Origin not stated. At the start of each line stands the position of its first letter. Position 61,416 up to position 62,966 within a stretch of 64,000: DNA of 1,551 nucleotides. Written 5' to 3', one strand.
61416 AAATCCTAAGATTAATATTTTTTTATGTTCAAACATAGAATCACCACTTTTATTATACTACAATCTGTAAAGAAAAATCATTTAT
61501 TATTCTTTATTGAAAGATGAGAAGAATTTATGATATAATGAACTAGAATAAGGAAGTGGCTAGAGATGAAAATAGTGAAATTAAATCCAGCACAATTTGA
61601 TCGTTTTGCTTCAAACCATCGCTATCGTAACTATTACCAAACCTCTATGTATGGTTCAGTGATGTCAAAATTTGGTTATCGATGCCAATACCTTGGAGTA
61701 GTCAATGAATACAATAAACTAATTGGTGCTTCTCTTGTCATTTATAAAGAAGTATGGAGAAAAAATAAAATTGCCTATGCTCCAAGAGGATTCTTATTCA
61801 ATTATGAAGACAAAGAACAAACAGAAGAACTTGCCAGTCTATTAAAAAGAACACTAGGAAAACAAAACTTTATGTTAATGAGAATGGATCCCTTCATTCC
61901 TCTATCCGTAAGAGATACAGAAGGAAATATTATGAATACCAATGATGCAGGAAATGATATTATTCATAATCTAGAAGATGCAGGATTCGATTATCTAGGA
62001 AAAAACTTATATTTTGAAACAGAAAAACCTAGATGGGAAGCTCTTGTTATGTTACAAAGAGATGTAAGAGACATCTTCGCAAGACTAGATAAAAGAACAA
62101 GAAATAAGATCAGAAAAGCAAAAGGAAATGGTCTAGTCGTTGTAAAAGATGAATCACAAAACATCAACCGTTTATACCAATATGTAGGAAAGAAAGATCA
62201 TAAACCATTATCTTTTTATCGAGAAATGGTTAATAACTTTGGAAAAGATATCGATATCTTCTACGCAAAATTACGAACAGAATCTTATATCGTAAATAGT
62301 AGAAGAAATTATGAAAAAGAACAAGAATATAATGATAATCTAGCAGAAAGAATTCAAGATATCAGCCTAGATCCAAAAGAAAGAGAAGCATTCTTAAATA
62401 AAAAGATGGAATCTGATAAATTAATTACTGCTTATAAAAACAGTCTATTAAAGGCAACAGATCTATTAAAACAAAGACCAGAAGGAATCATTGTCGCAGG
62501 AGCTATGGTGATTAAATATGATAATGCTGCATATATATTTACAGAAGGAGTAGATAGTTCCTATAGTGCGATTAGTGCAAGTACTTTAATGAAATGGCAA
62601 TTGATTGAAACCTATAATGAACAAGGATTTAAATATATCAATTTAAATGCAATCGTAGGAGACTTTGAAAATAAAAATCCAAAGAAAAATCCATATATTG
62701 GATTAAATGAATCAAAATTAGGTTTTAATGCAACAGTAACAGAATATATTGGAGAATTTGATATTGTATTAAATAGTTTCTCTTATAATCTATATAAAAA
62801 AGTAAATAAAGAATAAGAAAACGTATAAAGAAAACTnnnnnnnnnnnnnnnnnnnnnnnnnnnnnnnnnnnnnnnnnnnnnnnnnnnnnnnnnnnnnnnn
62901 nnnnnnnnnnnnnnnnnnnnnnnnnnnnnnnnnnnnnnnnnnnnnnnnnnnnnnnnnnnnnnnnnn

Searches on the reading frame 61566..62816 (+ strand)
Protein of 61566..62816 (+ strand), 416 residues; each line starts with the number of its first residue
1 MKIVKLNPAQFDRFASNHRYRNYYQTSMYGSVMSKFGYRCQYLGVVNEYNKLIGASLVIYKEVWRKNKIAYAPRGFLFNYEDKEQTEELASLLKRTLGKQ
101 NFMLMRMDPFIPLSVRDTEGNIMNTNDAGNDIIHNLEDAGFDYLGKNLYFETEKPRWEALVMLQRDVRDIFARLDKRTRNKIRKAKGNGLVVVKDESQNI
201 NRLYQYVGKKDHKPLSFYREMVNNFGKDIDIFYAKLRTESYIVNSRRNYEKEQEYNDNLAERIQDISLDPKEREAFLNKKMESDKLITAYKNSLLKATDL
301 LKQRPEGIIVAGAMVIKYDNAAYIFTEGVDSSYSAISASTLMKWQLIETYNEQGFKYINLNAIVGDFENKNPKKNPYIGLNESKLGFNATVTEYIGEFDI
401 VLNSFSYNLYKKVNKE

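Call 5: search_protein_families(library=pfam, proteins=[window:61566-62816:+], max_evalue=0.01)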
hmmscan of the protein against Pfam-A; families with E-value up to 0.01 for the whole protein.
window:61566-62816:+ (416 aa): 2 families
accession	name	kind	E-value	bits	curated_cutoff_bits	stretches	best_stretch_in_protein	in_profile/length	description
PF02388.22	FemAB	-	9.5e-57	193.1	24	1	8-415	3-406/406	FemAB family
PF13480.13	Acetyltransf_6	-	4.5e-06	27.3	22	1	306-361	80-135/143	Acetyltransferase (GNAT) domain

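Call 6: search_protein_families(library=ncbifam, proteins=[window:61566-62816:+], max_evalue=0.01)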
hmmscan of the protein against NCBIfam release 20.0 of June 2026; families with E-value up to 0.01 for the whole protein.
window:61566-62816:+ (416 aa): 2 families
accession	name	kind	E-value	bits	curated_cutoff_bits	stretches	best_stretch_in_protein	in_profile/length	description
NF047883.1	UAcmpLyAlTFemX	equivalog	2.4e-08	33.7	500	1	15-236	19-238/337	UDP-N-acetylmuramoylpentapeptide-lysine N(6)-alanyltransferase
TIGR03019.1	pepcterm_femAB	equivalog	0.0025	16.9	260.35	0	163-237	125-203/330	FemAB family XrtA/PEP-CTERM system-associated protein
